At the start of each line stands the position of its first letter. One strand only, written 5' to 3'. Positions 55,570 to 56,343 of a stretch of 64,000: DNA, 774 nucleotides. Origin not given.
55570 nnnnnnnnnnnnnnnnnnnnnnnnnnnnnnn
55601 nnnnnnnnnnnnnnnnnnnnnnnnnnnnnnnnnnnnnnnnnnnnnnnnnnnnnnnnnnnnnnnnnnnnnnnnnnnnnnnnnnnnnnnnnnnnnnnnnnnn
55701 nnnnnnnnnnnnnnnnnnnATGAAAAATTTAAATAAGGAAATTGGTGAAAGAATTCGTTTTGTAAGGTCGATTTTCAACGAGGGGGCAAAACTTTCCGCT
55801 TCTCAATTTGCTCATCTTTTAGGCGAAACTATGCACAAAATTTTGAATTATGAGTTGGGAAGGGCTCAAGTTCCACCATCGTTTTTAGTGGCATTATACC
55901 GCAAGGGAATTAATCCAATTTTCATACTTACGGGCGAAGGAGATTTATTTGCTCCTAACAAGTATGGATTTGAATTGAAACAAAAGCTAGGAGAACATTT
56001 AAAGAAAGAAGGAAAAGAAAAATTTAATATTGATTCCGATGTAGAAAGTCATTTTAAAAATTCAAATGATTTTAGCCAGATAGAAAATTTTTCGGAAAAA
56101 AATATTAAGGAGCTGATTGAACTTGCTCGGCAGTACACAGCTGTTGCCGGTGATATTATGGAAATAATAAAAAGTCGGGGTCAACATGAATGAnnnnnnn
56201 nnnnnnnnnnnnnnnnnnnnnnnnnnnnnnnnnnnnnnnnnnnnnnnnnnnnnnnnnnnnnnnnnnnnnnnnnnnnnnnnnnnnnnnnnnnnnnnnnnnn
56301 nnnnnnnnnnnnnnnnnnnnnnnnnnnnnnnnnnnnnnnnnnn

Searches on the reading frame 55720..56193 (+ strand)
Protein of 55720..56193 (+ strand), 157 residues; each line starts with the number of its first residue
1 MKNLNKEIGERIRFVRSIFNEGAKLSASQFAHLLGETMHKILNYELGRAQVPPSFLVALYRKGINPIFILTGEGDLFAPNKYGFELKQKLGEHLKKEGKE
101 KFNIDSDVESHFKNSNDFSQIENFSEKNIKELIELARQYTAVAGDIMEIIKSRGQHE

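Call 4: search_protein_families(library=pfam, proteins=[window:55720-56193:+], max_evalue=0.1)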
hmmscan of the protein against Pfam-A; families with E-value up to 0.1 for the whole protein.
window:55720-56193:+ (157 aa): 2 families
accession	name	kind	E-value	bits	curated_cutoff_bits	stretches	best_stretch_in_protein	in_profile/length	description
PF12844.13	HTH_19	-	0.0057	17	30.2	1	9-53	1-40/64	Helix-turn-helix domain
PF13560.12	HTH_31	-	0.022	15.5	27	1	21-59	11-50/64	Helix-turn-helix domain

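Call 11: find_homologous_proteins(query=window:55720-56193:+, max_evalue=0.001)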
Query window:55720-56193:+ (157 aa): 31 proteins with E <= 0.001 among 63 candidates.
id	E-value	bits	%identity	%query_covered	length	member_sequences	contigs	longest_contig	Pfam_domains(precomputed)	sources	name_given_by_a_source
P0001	3.5e-90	318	94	100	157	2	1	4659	-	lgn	-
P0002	1.2e-57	212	70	98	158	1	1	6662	-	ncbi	ncbi:MAG: hypothetical protein ACK42Z_03655 [Candidatus Kapaibacteriota bacterium]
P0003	1.2e-57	212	67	100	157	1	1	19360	-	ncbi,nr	ncbi:MAG: helix-turn-helix domain-containing protein [Ignavibacteria bacterium]|nr:helix-turn-helix 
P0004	2.9e-57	211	67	97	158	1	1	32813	-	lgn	-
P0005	3.0e-57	211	70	99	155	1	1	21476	-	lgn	-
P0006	3.5e-57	210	67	100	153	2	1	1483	-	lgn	-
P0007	1.1e-56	209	66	100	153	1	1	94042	-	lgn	-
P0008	1.8e-56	208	67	97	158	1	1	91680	-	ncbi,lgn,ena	-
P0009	2.5e-56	208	67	97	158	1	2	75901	-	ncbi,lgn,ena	-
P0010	1.8e-55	205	65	100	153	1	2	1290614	-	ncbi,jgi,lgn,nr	ncbi:XRE family transcriptional regulator [Bacteroidetes/Chlorobi group bacterium Naka2016]|jgi:hypo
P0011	3.0e-55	204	67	100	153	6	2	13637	-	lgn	-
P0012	1.3e-54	202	65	99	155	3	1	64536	-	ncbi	ncbi:MAG: helix-turn-helix domain-containing protein [Candidatus Kapaibacteriota bacterium]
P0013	1.5e-53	199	66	100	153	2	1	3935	-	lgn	-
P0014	9.0e-52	193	62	100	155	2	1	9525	-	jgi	jgi:hypothetical protein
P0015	1.1e-49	186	60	100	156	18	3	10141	-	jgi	-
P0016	2.3e-49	185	61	96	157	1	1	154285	-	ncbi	-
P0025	9.0e-30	122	68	55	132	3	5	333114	-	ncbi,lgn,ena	-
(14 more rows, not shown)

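Call 12: find_encoding_contigs(protein=window:55720-56193:+, flank=10000, max_places=10)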
Protein window:55720-56193:+ (157 aa): 3 contigs read that carry it; 1 place shown.
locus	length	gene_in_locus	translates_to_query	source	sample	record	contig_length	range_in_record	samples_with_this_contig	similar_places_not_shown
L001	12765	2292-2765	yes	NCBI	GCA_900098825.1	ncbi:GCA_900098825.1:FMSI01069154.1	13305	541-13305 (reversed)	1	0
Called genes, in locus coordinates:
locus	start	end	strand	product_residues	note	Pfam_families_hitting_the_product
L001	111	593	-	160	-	PF01467:CTP_transf_like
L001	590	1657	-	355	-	PF00294:PfkB, PF08543:Phos_pyr_kin (weak)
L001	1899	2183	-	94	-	-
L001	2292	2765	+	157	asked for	-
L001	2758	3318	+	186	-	PF00717:Peptidase_S24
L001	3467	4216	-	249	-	PF00378:ECH_1, PF16113:ECH_2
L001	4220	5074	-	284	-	PF13489:Methyltransf_23, PF07021:MetW (faint), PF13847:Methyltransf_31, PF08241:Methyltransf_11, PF08242:Methyltransf_12, PF13649:Methyltransf_25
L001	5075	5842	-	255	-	-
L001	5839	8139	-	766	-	PF22544:HYDIN_VesB_CFA65-like_Ig (faint), PF18962:Por_Secre_tail (weak)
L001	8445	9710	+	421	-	PF00350:Dynamin_N (faint), PF01926:MMR_HSR1, PF02421:FeoB_N, PF18128:HydF_dimer, PF18133:HydF_tetramer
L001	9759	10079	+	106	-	PF05402:PqqD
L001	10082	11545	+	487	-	PF01546:Peptidase_M20, PF07687:M20_dimer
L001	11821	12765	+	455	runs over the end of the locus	PF00149:Metallophos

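Call 15: find_related_loci(query=A1, collection=genome_contigs, flank=4000)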
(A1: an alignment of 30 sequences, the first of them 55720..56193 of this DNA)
Query A1 (157 aa) in genome_contigs; peptide patterns used: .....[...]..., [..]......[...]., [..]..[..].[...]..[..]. (x = any residue, [..] = any of these).
91 stretches matched a pattern; 33 encode a relative of the query (tblastn E <= 1e-3); 33 distinct loci.
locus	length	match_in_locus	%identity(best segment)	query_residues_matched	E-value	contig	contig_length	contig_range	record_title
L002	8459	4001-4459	67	1-157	7e-66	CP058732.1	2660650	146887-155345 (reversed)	MAG: Candidatus Kapaibacterium sp. isolate Ch6 chromosome, complete genome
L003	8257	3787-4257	67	1-157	9e-65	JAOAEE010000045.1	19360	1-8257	MAG: Ignavibacteria bacterium isolate SKW251 k141_280466, whole genome shotgun sequence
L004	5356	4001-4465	70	1-154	2e-64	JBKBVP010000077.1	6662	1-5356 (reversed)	MAG: Candidatus Kapaibacteriota bacterium isolate 21I_056.bin.23 NODE_83_length_6662_cov_3.120577, whole genome shotgun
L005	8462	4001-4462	67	1-153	4e-63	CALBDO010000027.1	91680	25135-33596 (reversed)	MAG: Candidatus Kapabacteria bacterium isolate R1_Bin_METABAT__89_1 genome assembly, contig: c_000002402533, whole genom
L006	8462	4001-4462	65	1-156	9e-62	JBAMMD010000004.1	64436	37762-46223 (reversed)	MAG: Candidatus Kapaibacterium sp. isolate MAG22 ExploCarb_3808S_S2_120_length_64436_cov_16, whole genome shotgun sequen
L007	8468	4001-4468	60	1-157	5e-58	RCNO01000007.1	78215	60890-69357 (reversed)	MAG: Bacteroidetes/Chlorobi group bacterium MS-B_bin-24 MS_under00011, whole genome shotgun sequence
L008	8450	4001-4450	61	1-150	5e-57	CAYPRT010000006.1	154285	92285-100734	MAG TPA_asm: uncultured Hyphomicrobiales bacterium isolate binchicken_co30_98 genome assembly, contig: NODE_119_length_1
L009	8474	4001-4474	57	1-157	2e-55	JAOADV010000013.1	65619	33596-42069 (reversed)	MAG: Ignavibacteria bacterium isolate SKW242 NODE_13_length_65619_cov_8.089149, whole genome shotgun sequence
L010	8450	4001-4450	61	1-150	2e-55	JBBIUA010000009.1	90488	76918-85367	MAG: Ignavibacteria bacterium isolate QNF170220_bin_42 NODE_154_length_90488_cov_2.55231, whole genome shotgun sequence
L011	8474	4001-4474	49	1-153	4e-46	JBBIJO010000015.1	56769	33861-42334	MAG: Ignavibacteria bacterium isolate RSF170216_bin_164 NODE_750_length_56769_cov_20.614928, whole genome shotgun sequen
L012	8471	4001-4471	52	1-153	9e-44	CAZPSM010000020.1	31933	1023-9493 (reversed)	MAG TPA_asm: uncultured Hyphomicrobiales bacterium isolate binchicken_co135_216 genome assembly, contig: NODE_2617_lengt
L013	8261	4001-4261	68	4-90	9e-35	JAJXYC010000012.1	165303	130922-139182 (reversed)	MAG: Bacteroidetes bacterium isolate BP6.bin56 NODE_105_length_165303_cov_3.459141, whole genome shotgun sequence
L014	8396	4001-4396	45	1-153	6e-34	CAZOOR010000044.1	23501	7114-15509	MAG TPA_asm: uncultured Hyphomicrobiales bacterium isolate binchicken_co67_141 genome assembly, contig: NODE_2148_length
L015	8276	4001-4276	59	2-93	2e-32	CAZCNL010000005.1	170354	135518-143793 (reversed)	MAG TPA_asm: uncultured Chloroherpeton sp. isolate binchicken_co135_26 genome assembly, contig: NODE_180_length_170354_c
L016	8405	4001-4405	44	1-153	6e-32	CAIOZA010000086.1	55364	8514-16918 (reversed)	MAG: uncultured Ignavibacteria bacterium isolate KTt_bin-1687 genome assembly, contig: bin-1687:086/148, whole genome sh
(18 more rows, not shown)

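Call 20: find_related_loci(query=A1, collection=metagenome_contigs, flank=2500)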
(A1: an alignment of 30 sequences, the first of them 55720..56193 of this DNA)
Query A1 (157 aa) in metagenome_contigs; peptide patterns used: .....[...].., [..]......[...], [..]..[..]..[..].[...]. (x = any residue, [..] = any of these).
599 stretches matched a pattern (row limit reached: there are more); 25 encode a relative of the query (tblastn E <= 1e-3); 25 distinct loci.
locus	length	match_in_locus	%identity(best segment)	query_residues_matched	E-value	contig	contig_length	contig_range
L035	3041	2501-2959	67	1-157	3e-66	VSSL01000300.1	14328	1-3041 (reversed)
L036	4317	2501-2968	60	1-157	3e-59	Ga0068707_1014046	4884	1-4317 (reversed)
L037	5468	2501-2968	60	1-157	2e-58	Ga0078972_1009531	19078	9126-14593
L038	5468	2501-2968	60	1-157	2e-58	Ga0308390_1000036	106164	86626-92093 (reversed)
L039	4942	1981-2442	56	1-157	5e-54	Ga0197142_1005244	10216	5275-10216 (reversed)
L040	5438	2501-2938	56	1-151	4e-49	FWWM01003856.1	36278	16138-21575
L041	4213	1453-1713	68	4-90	3e-35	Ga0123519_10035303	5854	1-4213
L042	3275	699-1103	44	1-153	4e-35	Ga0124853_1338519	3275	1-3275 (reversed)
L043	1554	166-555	43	1-148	8e-35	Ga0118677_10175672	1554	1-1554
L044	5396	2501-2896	45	1-153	2e-34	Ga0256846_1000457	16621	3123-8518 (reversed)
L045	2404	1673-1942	59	1-90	1e-31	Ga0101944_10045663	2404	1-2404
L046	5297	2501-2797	51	1-109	5e-31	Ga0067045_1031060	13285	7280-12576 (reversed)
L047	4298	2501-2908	43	1-156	3e-31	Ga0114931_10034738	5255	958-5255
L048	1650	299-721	40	1-157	2e-31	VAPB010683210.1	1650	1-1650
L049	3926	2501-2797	50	1-109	9e-31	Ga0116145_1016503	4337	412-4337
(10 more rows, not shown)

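Call 25: find_encoding_contigs(protein=P0010, flank=8000, max_places=2)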
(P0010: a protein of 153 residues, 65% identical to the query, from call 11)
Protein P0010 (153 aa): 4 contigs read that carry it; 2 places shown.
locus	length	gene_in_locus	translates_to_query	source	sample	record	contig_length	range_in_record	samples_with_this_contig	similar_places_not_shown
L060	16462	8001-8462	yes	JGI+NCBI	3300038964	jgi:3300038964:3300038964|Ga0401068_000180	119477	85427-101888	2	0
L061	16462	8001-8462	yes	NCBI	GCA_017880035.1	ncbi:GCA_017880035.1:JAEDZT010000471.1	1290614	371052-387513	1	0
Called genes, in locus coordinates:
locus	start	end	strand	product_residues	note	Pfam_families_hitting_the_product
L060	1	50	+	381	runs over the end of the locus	PF00180:Iso_dh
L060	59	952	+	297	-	PF00682:HMGL-like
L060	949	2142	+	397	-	PF02515:CoA_transf_3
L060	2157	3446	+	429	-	PF00330:Aconitase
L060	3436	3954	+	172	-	PF00694:Aconitase_C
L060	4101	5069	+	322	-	PF03602:Cons_hypoth95 (faint), PF01555:N6_N4_Mtase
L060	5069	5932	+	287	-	PF09520:HinfI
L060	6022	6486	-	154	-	PF01467:CTP_transf_like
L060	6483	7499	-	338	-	PF00294:PfkB, PF08543:Phos_pyr_kin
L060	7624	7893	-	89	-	PF08765:Mor (weak)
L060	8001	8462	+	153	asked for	-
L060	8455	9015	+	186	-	PF00717:Peptidase_S24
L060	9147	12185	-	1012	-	PF17517:IgGFc_binding, PF00139:Lectin_legB, PF03388:Lectin_leg-like (weak), PF18483:Lectin_L-type_dom, PF18962:Por_Secre_tail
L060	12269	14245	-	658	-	PF17900:Peptidase_M1_N (weak), PF01433:Peptidase_M1, PF18962:Por_Secre_tail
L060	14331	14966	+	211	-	PF00753:Lactamase_B, PF12706:Lactamase_B_2 (weak)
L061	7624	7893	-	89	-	PF08765:Mor (weak)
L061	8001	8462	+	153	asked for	-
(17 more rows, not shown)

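Call 26: find_encoding_contigs(protein=P0025, flank=8000, max_places=2)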
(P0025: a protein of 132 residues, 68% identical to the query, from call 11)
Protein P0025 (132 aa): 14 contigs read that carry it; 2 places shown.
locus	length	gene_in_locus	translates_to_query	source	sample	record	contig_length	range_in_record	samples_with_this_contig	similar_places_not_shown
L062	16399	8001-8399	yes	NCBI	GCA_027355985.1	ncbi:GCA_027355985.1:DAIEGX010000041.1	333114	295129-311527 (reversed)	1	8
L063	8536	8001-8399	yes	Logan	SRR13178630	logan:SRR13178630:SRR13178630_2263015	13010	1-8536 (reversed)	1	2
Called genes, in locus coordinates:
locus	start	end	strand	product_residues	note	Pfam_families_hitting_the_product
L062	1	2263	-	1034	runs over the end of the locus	PF00873:ACR_tran, PF03176:MMPL (weak)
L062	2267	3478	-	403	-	PF25917:BSH_RND, PF25973:BSH_CzcB, PF25984:BSH_YknX (weak), PF25893:HH_CzcB, PF25954:Beta-barrel_RND_2, PF25967:RND-MFP_C (faint), PF25975:CzcB_C, PF25989:YknX_C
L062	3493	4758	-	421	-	PF02321:OEP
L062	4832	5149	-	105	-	-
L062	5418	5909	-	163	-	PF00694:Aconitase_C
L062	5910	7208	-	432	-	PF00330:Aconitase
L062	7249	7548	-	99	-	-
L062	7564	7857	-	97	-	-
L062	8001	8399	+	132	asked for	-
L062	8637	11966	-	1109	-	PF04851:ResIII (faint), PF13086:AAA_11, PF13245:AAA_19, PF13604:AAA_30, PF13086:AAA_11, PF13087:AAA_12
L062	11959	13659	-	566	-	PF01368:DHH, PF02272:DHHA1, PF17768:RecJ_OB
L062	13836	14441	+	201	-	PF01725:Ham1p_like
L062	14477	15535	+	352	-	PF03706:LPG_synthase_TM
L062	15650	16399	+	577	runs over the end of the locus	PF02463:SMC_N, PF13175:AAA_15, PF13476:AAA_23, PF13304:AAA_21 (faint)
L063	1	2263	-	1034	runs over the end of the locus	PF00873:ACR_tran, PF03176:MMPL (weak)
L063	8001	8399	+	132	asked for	-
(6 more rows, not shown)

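Call 27: find_encoding_contigs(protein=P0016, flank=8000, max_places=2)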
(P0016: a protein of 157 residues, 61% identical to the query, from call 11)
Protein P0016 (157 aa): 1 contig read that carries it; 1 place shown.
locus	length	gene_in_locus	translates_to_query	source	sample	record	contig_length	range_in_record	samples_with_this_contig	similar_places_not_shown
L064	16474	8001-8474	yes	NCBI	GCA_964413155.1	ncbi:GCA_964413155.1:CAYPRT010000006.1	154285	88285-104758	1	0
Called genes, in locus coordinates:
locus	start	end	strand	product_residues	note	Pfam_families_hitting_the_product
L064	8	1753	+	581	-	PF05524:PEP-utilisers_N, PF00391:PEP-utilizers, PF02896:PEP-utilizers_C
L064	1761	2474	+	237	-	PF00535:Glycos_transf_2, PF13641:Glyco_tranf_2_3 (weak)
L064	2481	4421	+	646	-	PF00535:Glycos_transf_2, PF13641:Glyco_tranf_2_3, PF13632:Glyco_trans_2_3, PF13727:CoA_binding_3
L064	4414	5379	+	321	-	PF03255:ACCA, PF01039:Carboxyl_trans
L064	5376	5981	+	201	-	PF09335:VTT_dom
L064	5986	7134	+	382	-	PF13439:Glyco_transf_4, PF13579:Glyco_trans_4_4, PF00534:Glycos_transf_1, PF13692:Glyco_trans_1_4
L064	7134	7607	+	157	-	PF00293:NUDIX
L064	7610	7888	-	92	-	PF08765:Mor (weak)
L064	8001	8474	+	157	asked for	-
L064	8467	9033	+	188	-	PF00717:Peptidase_S24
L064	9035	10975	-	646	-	PF13292:DXP_synthase_N, PF00456:Transketolase_N (faint), PF02779:Transket_pyr, PF02780:Transketolase_C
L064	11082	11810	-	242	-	PF00849:PseudoU_synth_2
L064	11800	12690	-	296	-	PF00763:THF_DHG_CYH, PF02882:THF_DHG_CYH_C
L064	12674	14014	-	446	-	PF20230:DUF6588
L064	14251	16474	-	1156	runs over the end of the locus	PF02811:PHP, PF07733:DNA_pol3_alpha, PF17657:DNA_pol3_finger, PF14579:HHH_6, PF01336:tRNA_anti-codon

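Call 36: search_solved_structures(query=A1, max_evalue=1, show_alignments=3)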
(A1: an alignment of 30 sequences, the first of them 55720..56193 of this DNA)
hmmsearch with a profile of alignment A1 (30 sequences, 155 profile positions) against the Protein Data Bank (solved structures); distinct sequences matched with E-value up to 1: 3.
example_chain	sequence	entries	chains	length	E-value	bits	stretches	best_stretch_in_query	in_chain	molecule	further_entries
9tv9_A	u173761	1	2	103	0.053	16.9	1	23-59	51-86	Antitoxin HigA-2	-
3fw2_A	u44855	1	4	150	0.56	13.5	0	69-95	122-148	thiol-disulfide oxidoreductase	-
2p5t_A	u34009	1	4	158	0.86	12.9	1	25-79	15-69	Putative transcriptional regulator PezA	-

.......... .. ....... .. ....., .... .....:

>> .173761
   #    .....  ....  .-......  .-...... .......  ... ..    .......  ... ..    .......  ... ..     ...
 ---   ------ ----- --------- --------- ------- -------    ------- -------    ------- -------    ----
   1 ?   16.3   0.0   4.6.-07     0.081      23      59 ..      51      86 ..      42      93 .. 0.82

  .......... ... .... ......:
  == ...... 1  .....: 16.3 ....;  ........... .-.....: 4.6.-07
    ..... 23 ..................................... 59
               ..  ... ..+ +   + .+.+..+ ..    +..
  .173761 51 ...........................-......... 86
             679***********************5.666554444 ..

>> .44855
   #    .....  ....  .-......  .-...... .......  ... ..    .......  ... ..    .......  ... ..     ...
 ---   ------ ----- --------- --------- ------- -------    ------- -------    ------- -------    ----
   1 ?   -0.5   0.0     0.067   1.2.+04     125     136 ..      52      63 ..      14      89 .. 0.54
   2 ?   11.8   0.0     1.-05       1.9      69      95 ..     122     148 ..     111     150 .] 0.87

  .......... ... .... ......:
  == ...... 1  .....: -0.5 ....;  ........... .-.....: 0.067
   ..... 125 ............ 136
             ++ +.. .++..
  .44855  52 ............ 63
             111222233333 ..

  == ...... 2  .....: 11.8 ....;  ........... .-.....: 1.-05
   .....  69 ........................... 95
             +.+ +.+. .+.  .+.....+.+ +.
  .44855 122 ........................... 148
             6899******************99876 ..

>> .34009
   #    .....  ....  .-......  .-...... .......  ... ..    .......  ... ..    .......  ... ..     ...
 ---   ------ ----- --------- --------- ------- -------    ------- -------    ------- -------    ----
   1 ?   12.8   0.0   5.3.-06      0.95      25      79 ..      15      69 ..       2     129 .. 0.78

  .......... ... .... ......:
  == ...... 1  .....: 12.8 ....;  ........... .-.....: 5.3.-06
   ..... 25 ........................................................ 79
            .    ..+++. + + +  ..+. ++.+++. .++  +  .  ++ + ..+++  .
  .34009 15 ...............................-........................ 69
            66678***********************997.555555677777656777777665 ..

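Call 45: search_protein_families(library=pfam, proteins=[L062:7564-7857:-, L062:7249-7548:-, L062:8001-8399:+, L062:4832-5149:-], max_evalue=1)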
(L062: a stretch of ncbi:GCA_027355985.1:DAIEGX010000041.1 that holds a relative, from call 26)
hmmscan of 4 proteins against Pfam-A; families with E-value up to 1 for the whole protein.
L062:7564-7857:- (97 aa): 1 family
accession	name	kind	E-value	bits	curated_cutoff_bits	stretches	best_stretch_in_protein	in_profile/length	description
PF22927.2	INT1_R3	-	0.084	12.9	27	1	33-91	61-119/160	Integrator complex subunit 1, R3 domain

L062:7249-7548:- (99 aa): 5 families
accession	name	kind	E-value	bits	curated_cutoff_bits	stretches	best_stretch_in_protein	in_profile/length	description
PF13404.12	HTH_AsnC-type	-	0.003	17.8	27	1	53-77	8-32/42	AsnC-type helix-turn-helix domain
PF08765.17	Mor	-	0.0091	16.4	24.9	1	20-91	27-100/107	Mor transcription activator family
PF13542.12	HTH_Tnp_ISL3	-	0.03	14.2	27.4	1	48-77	15-41/51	Helix-turn-helix domain of transposase family ISL3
PF02042.20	RWP-RK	-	0.088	13.2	29.3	1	56-85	6-35/49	RWP-RK domain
PF00165.29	HTH_AraC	-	0.14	12.8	26.6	1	63-90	9-36/42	Bacterial regulatory helix-turn-helix proteins, AraC family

L062:8001-8399:+ (132 aa): 1 family
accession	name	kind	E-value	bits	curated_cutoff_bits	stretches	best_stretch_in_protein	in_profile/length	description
PF13560.12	HTH_31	-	0.29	11.9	27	1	9-55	1-44/64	Helix-turn-helix domain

L062:4832-5149:- (105 aa): 0 families

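Call 46: search_protein_families(library=phrogs, proteins=[window:55720-56193:+, L062:7564-7857:-, L062:7249-7548:-], max_evalue=0.01)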
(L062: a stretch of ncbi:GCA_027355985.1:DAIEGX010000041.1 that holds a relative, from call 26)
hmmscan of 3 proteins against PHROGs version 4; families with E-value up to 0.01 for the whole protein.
window:55720-56193:+ (157 aa): 3 families
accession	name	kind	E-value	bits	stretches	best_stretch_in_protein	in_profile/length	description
phrog_8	-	transcription regulation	1.2e-06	29.3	1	3-136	159-256/346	transcriptional regulator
phrog_3281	-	DNA, RNA and nucleotide metabolism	0.00062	21.1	1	76-139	20-83/107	endonuclease VII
phrog_11423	-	unknown function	0.0011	19.7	1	8-105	8-104/176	-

L062:7564-7857:- (97 aa): 0 families

L062:7249-7548:- (99 aa): 1 family
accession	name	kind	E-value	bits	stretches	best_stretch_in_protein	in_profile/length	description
phrog_836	-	transcription regulation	0.0067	17.5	0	32-89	63-123/133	late transcriptional activator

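Call 52: predict_structure(alignment_id=A1)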
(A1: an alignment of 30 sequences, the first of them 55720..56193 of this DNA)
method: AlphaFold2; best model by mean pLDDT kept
length: 157 residues; sequences in the alignment: 30
mean_pLDDT: 70.9   pTM: 0.58
mean pLDDT of the five models: 70.9, 70.1, 68.6, 68.2, 68.1
residues with pLDDT >= 90: 50; 70-90: 33; 50-70: 46; < 50: 28
segments of 3 or more residues with pLDDT < 50: 105-124, 154-157
pLDDT, mean of each block of 10 residues (from residue 1): 83 85 75 91 92 94 93 89 87 55 46 36 46 54 53 49
secondary structure, 60 per line:
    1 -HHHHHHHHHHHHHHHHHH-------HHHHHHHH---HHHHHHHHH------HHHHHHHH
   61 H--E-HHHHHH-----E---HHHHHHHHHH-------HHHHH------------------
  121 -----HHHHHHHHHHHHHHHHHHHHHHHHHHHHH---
elements in order: H2-19 H27-34 H38-46 H53-61 H66-71 H81-90 H98-102 H126-154

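Call 56: fold_search(model_id=the predicted structure, library=pdb)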
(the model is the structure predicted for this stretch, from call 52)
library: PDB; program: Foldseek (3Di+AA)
matches with E <= 10: 378; with E <= 0.001: 0
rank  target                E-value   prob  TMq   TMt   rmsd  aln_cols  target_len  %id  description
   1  3jxb_C                1.8e-02  1.00  0.37  0.81   1.4        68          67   22  Crystal structure of the P22 c2 repressor protein in complex with synthetic operator 9C (released 2010-01-19)
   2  3jxb_D                3.1e-02  1.00  0.37  0.84   1.4        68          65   24  Crystal structure of the P22 c2 repressor protein in complex with synthetic operator 9C (released 2010-01-19)
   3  2r1j_L                3.3e-02  1.00  0.37  0.83   1.4        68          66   22  Crystal Structure of the P22 c2 Repressor protein in complex with the synthetic operator 9T (released 2008-04-29)
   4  6chv_A                5.4e-02  0.99  0.33  0.55  10.3        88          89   24  Proteus vulgaris HigA antitoxin bound to DNA (released 2019-02-27)
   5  6chv_C                5.7e-02  0.99  0.33  0.56  10.4        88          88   24  Proteus vulgaris HigA antitoxin bound to DNA (released 2019-02-27)
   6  3trb_B                7.6e-02  0.99  0.36  0.59  11.9        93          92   22  Structure of an addiction module antidote protein of a HigA (higA) family from Coxiella burnetii (released 2011-09-28)
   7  3trb_A                9.0e-02  0.99  0.36  0.59  11.7        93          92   22  Structure of an addiction module antidote protein of a HigA (higA) family from Coxiella burnetii (released 2011-09-28)
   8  3pxp_B                1.0e-01  0.98  0.38  0.21  12.1       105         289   15  Crystal structure of a PAS and DNA binding domain containing protein (Caur_2278) from CHLOROFLEXUS AURANTIACUS J-10-FL (released 2011-01-19)
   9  6b9t_B                1.1e-01  1.00  0.33  0.12   2.1        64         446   17  Crystal structure of MPnS with substrate 2-hydroxyethylphosphonate (2-HEP) and Fe(II) bound (released 2017-12-20)
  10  1zzc_A                1.1e-01  1.00  0.31  0.28   1.8        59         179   19  Crystal Structure of CoII HppE in Complex with Tris Buffer (released 2005-07-26)
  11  3f52_A                1.1e-01  0.99  0.30  0.58   7.6        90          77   16  Crystal structure of the clp gene regulator ClgR from C. glutamicum (released 2008-11-18)
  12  8tac_B                1.1e-01  1.00  0.33  0.75   1.5        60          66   20  Designed DNA binding protein (released 2024-08-28)
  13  6chv_G                1.1e-01  0.95  0.33  0.54  11.0       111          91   22  Proteus vulgaris HigA antitoxin bound to DNA (released 2019-02-27)
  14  1y7y_A                1.3e-01  1.00  0.34  0.74   1.3        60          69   22  High-resolution crystal structure of the restriction-modification controller protein C.AhdI from Aeromonas hydrophila (released 2005-02-22)
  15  2b5a_B                1.3e-01  0.99  0.31  0.60   6.8        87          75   15  C.BclI, Control Element of the BclI Restriction-Modification System (released 2006-01-03)
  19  1adr_MODEL_1_A        1.3e-01  1.00  0.36  0.70   5.6        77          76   25  DETERMINATION OF THE NUCLEAR MAGNETIC RESONANCE STRUCTURE OF THE DNA-BINDING DOMAIN OF THE P22 C2 REPRESSOR (1 (released 1994-01-31)
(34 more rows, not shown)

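Call 62: search_protein_families(library=ncbifam, proteins=[window:55720-56193:+], max_evalue=0.01)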
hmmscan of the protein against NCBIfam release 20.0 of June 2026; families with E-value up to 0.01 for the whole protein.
window:55720-56193:+ (157 aa): 0 families

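Call 63: search_protein_families(library=padloc, proteins=[window:55720-56193:+], max_evalue=0.01)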
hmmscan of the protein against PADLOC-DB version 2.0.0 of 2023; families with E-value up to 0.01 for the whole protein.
window:55720-56193:+ (157 aa): 0 families

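Call 64: search_dna_similar(query=window:55720-56193:+, collection=phages, mode=protein, max_evalue=0.001, max_rows=10)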
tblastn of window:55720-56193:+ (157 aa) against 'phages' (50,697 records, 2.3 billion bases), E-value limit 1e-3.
No match.

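Call 66: find_related_loci(query=A1, collection=viral_contigs, flank=6000)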
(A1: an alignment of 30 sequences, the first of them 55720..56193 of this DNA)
Query A1 (157 aa) in viral_contigs; peptide patterns used: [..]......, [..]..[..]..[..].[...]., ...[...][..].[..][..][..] (x = any residue, [..] = any of these).
89 stretches matched a pattern, but none encodes a relative of the query by tblastn (E <= 1e-3).
